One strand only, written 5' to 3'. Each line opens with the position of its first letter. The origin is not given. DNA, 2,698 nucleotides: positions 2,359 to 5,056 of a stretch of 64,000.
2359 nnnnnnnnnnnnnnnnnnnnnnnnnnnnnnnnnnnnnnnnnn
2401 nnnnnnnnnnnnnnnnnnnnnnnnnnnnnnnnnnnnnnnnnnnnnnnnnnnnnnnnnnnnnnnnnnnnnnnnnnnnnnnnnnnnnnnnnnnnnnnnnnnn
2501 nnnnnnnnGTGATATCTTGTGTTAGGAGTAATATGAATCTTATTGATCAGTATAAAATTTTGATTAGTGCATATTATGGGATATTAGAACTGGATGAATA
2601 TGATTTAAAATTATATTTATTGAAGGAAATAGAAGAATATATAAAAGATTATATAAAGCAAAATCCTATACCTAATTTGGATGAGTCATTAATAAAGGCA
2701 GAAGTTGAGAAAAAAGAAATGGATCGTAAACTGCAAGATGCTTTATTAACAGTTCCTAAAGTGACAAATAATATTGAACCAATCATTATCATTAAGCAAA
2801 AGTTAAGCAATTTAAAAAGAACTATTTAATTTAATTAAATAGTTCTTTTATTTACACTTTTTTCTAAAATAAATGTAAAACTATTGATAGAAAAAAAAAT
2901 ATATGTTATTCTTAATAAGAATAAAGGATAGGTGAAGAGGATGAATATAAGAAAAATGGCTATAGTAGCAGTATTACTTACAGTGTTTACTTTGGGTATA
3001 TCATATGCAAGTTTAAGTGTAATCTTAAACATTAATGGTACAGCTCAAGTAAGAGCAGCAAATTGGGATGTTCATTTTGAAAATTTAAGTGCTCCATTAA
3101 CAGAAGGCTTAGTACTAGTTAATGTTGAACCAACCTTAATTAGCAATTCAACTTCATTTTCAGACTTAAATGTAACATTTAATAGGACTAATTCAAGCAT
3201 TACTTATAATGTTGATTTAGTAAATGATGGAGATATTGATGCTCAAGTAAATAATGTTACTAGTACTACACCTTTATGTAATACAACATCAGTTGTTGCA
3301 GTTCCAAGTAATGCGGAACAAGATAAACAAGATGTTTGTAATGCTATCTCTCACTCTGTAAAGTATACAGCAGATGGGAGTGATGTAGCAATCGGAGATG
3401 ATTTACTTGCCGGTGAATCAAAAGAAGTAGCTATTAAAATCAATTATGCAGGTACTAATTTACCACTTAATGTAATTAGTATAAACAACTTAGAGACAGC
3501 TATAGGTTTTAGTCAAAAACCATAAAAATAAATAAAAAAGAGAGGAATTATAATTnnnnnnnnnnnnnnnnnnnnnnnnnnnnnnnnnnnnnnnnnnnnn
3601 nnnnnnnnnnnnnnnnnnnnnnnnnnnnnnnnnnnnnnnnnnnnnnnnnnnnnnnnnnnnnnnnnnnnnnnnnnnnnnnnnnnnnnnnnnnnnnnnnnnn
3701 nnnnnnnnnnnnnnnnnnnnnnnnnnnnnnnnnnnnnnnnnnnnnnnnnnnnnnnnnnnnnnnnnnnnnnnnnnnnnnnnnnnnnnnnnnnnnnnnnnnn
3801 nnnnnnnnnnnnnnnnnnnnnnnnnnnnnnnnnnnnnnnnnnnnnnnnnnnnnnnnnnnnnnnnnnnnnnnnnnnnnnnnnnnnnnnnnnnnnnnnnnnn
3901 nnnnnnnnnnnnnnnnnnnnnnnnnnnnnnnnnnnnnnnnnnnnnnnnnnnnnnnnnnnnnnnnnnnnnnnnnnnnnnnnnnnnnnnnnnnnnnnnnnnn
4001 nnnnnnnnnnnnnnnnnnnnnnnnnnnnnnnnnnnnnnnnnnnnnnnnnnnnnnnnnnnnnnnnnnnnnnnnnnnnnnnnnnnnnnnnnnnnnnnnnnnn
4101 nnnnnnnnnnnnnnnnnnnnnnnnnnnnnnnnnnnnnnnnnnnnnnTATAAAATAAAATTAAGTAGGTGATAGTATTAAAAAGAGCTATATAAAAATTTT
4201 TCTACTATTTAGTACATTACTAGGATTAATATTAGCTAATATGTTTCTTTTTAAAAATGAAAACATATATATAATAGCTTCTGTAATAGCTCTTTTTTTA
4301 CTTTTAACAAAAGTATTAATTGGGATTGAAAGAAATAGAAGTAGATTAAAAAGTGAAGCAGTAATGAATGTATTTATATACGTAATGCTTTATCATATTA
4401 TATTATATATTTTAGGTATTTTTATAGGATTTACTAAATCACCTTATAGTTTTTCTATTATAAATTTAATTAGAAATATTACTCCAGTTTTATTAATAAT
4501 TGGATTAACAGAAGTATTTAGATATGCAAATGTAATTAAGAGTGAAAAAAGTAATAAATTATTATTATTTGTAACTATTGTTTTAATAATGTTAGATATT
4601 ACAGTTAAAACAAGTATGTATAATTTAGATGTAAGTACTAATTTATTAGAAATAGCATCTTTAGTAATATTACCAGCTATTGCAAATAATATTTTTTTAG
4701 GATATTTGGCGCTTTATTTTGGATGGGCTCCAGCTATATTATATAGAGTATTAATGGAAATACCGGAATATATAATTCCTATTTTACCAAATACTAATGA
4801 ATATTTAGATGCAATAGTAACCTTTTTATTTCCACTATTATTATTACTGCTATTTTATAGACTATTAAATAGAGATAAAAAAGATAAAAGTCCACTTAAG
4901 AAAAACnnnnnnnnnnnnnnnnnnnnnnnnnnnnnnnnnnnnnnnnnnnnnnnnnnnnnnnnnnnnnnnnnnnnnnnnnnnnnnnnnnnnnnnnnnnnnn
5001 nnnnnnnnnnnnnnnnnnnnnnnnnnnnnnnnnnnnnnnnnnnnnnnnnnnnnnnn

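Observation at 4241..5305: SipW catalytic domain fused to a ~230-aa N-terminal polytopic membrane module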

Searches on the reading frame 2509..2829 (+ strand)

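Call 3: search_protein_families(library=pfam, proteins=[window:2509-2829:+], max_evalue=0.1)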
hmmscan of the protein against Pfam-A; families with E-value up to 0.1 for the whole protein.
window:2509-2829:+ (106 aa): 0 families

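Call 4: search_protein_families(library=ncbifam, proteins=[window:2509-2829:+], max_evalue=0.1)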
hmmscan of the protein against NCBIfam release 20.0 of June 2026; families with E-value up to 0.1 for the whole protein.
window:2509-2829:+ (106 aa): 2 families
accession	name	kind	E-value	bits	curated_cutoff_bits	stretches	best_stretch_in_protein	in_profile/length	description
NF003655.0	PRK05287.1-3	equivalog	0.036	13.7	271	1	12-77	36-103/245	cell division protein ZapD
TIGR01673.1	holin_LLH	equivalog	0.07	13.6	34.75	0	40-69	71-100/108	phage holin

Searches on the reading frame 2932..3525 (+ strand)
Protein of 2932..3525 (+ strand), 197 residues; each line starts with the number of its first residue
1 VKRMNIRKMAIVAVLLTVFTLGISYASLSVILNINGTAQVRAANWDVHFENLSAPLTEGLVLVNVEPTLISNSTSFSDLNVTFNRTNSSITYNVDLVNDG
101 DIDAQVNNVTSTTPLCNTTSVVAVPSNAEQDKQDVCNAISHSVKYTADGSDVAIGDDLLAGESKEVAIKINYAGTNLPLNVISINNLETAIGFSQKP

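Call 3: search_protein_families(library=pfam, proteins=[window:2932-3525:+], max_evalue=0.1)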
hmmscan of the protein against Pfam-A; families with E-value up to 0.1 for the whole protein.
window:2932-3525:+ (197 aa): 0 families

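Call 4: search_protein_families(library=ncbifam, proteins=[window:2932-3525:+], max_evalue=0.1)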
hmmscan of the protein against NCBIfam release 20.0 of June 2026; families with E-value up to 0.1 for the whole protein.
window:2932-3525:+ (197 aa): 1 family
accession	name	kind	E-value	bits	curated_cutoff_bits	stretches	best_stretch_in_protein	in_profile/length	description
NF050044.1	rSAM_RiPP_KIS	equivalog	0.011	15.3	70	0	107-142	5-36/55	KIS family RaS-RiPP peptide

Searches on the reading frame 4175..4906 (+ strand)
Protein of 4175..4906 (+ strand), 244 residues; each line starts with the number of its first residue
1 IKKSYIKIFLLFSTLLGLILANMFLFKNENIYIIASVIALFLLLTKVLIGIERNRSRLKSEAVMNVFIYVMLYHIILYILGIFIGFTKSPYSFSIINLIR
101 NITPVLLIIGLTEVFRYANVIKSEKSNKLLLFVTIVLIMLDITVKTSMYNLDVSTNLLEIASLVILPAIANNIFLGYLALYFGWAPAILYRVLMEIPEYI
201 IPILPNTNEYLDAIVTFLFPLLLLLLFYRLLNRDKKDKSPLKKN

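Call 20: search_protein_representatives(alignment_id=A2)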
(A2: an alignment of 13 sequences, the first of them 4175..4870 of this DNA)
Query: 13 sequences, 229 profile positions. Proteins with E-value up to 0.001 (for the whole library): 1365; up to 1e-10: 846; up to 1e-30: 234. The best 150 are listed.
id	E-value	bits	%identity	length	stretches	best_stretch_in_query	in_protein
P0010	3.3e-85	301.8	-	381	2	1-228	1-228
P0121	1.3e-75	270.5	-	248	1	1-228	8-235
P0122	6.5e-70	251.8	-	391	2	2-228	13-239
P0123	1.4e-67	244.2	-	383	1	1-227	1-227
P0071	9.4e-66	238.2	-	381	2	1-227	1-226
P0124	1.0e-63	231.5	-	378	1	1-227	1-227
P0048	1.4e-63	231.1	-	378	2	2-228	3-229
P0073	6.1e-62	225.7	-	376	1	3-227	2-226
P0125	1.3e-61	224.6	-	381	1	1-228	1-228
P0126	8.1e-61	222.0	-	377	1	1-228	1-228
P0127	1.1e-60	221.6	-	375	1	1-228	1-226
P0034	1.5e-58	214.6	-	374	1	1-228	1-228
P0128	3.4e-58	213.4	-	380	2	1-228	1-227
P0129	1.6e-57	211.2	-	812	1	1-228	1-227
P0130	1.1e-56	208.5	-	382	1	1-227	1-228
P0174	3.1e-46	174.3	-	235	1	1-228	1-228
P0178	6.1e-46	173.4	-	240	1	1-227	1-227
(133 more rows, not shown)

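Call 28: search_protein_families(library=pfam, alignment_id=A2, max_evalue=10)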
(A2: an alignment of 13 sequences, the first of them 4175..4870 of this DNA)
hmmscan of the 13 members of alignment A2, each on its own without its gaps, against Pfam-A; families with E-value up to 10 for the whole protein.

A. member 1, window:4175-4870:+ (232 aa): 0 families

B. families by the number of members that match (of 13 scanned): 13 families
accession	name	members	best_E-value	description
PF24661.1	DUF7649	2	1.8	Domain of unknown function (DUF7649)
PF12670.12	DUF3792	1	0.022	Protein of unknown function (DUF3792)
PF02439.20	Adeno_E3_CR2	1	0.024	Adenovirus E3 region protein CR2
PF16931.10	Phage_holin_8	1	0.065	Putative phage holin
PF25631.1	Inovirus_capsid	1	0.21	Inovirus capsid protein family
PF01420.25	Methylase_S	1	0.75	Type I restriction modification DNA specificity domain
PF02939.21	UcrQ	1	1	UcrQ family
PF12576.13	DUF3754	1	2.3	Protein of unknown function (DUF3754)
PF13624.11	SurA_N_3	1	3.1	SurA-like N-terminal domain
PF06197.19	DUF998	1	3.3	Protein of unknown function (DUF998)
PF04306.18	DUF456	1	4.6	Protein of unknown function (DUF456)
PF15117.11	UPF0697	1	5.5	Uncharacterised protein family UPF0697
PF14360.12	PAP2_C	1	8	PAP2 superfamily C-terminal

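Call 29: search_solved_structures(query=A2, max_evalue=10, show_alignments=3)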
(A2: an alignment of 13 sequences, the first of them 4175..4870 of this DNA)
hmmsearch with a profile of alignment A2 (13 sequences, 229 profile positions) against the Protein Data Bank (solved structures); distinct sequences matched with E-value up to 10: 0.

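Call 50: predict_structure(alignment_id=A6)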
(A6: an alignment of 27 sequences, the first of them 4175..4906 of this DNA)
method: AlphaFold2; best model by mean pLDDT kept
length: 244 residues; sequences in the alignment: 27
mean_pLDDT: 92.8   pTM: 0.89
mean pLDDT of the five models: 92.8, 90.6, 90.3, 89.9, 88.6
residues with pLDDT >= 90: 196; 70-90: 42; 50-70: 4; < 50: 2
segments of 3 or more residues with pLDDT < 50: none
pLDDT, mean of each block of 10 residues (from residue 1): 93 97 88 96 97 89 97 96 93 92 96 98 96 98 89 84 95 98 97 94 90 95 97 80 48
secondary structure, 60 per line:
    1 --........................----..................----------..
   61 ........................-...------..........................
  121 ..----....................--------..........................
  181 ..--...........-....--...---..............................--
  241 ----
elements in order: H3-26 H31-48 H59-84 E86-88 H95-122 H127-146 H155-182 H185-195 H197-200 E203-205 H209-238

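Call 52: fold_search(model_id=the predicted structure, library=pdb)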
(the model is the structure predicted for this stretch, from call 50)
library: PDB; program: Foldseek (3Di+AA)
matches with E <= 10: 86; with E <= 0.001: 0
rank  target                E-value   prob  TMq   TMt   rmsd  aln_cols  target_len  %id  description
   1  4cad_F                1.2e+00  0.57  0.48  0.47   7.6       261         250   14  Mechanism of farnesylated CAAX protein processing by the integral membrane protease Rce1 (released 2013-11-27)
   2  4mk6                  1.5e+00  0.38  0.26  0.31   6.9       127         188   11  Crystal Structure of Probable Dihydroxyacetone Kinase Regulator DHSK_reg from Listeria monocytogenes EGD-e (released 2013-09-18)
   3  6u0o_A                1.5e+00  0.75  0.55  0.55   5.9       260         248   13  Crystal structure of a peptidoglycan release complex, SagB-SpdC, in lipidic cubic phase (released 2020-09-23)
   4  3w4t                  1.9e+00  0.10  0.19  0.13  11.6       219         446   13  Crystal structure of MATE P26A mutant (released 2013-04-03)
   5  8wg3                  1.9e+00  0.08  0.18  0.10  20.6       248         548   10  mouse TMEM63b in LMNG-CHS micelle (released 2024-09-25)
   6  8oqy_C                2.3e+00  0.28  0.36  0.38  14.4       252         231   13  Structure of apo form of human gamma-secretase PSEN1 APH-1B isoform reconstituted into lipid nanodisc (released 2024-04-24)
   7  4cad_C                2.7e+00  0.23  0.41  0.40   7.7       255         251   13  Mechanism of farnesylated CAAX protein processing by the integral membrane protease Rce1 (released 2013-11-27)
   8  6sqg_C                2.7e+00  0.09  0.22  0.24  17.2       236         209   13  Crystal structure of viral rhodopsin OLPVRII (released 2019-11-06)
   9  2z0n                  2.7e+00  0.02  0.11  0.12  29.3       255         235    7  Crystal structure of APPL1-BAR domain (released 2008-05-13)
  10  8i97_C                2.8e+00  0.04  0.14  0.13  21.1       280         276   11  Structure of Apo-C3aR-Go complex (Glacios) (released 2023-10-18)
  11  8s2p_AAA              2.8e+00  0.03  0.13  0.16  24.1       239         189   11  Crystal structure of Borrelia burgdorferi paralogous family 12 outer surface protein BBH37 (space group p21) (released 2025-03-05)
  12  8xvy_A                3.1e+00  0.05  0.19  0.10  20.2       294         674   12  Cryo-EM structure of OSCA3.1-2E(R611E-R619E)-closed/open state (released 2024-04-10)
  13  9jih_A                3.2e+00  0.02  0.10  0.09  29.0       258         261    9  Crystal structure of BAR domain of ACAP4 (released 2026-01-14)
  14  8cqd_A                3.4e+00  0.03  0.15  0.15  20.0       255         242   14  Cryo-EM structure of hexameric proteorhodopsin A18L mutant (released 2024-07-03)
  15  2q12                  3.4e+00  0.02  0.11  0.11  29.7       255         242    7  Crystal Structure of BAR domain of APPL1 (released 2007-08-14)
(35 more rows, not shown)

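Call 59: find_encoding_contigs(protein=P0174, flank=3000, max_places=3)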
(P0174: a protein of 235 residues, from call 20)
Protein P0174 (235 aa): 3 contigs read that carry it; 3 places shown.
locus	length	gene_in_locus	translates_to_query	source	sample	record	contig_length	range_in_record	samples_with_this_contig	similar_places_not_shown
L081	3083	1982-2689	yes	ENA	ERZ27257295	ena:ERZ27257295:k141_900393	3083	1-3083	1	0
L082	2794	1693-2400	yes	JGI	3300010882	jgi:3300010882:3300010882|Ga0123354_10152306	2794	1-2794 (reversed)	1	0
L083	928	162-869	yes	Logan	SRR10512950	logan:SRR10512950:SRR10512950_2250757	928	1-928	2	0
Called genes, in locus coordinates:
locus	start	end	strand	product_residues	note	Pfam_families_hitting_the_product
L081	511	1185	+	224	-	PF07833:Cu_amine_oxidN1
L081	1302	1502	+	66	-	-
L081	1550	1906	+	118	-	PF07875:Coat_F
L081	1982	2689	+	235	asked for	-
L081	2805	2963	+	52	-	-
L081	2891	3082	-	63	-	?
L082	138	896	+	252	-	PF07833:Cu_amine_oxidN1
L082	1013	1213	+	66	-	-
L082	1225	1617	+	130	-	PF07875:Coat_F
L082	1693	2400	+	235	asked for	-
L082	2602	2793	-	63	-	?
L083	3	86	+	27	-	?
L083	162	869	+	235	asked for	-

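Call 60: find_encoding_contigs(protein=P0178, flank=3000, max_places=3)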
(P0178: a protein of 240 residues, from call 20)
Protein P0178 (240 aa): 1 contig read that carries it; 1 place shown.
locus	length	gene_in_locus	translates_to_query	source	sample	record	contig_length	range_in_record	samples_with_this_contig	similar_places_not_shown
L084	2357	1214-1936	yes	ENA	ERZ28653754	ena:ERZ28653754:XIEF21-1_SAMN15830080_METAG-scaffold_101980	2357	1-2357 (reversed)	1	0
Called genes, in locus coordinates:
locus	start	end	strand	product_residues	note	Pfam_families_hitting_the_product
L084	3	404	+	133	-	?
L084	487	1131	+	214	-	-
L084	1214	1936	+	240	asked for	-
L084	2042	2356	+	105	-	?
